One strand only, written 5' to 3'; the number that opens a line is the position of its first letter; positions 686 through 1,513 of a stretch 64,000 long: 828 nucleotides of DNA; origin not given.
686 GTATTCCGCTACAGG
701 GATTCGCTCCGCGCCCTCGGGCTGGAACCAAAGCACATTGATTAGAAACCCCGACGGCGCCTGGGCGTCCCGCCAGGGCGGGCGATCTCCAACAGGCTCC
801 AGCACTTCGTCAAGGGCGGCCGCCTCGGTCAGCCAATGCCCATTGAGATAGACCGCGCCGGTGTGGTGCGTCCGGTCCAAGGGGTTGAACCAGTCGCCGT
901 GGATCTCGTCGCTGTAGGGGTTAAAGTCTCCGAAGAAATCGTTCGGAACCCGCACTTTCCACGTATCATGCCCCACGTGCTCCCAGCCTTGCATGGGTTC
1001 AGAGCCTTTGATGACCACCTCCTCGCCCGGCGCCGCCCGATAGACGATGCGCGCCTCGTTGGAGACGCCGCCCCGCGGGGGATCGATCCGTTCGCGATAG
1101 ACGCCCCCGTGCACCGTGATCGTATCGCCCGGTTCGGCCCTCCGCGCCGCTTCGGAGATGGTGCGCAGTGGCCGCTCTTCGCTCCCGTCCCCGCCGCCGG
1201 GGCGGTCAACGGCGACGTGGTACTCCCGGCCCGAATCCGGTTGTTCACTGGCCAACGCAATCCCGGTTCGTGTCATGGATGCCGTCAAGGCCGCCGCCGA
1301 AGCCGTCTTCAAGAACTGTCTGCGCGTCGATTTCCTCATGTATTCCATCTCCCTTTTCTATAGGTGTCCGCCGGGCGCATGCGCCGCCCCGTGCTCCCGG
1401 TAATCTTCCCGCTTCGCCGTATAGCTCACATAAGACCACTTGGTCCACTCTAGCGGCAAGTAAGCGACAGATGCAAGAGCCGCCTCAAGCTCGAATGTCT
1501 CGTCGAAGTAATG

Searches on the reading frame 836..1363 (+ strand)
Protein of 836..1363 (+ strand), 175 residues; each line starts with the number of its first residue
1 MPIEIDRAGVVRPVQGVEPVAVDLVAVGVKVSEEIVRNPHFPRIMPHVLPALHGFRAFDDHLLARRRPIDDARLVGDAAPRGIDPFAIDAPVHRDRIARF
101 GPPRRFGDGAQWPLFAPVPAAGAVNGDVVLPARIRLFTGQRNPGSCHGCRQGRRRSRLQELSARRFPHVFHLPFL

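Call 58: find_encoding_contigs(protein=window:836-1363:+, flank=10000, max_places=6)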
Protein window:836-1363:+ (175 aa): no gene with exactly this product is on record in the collection.
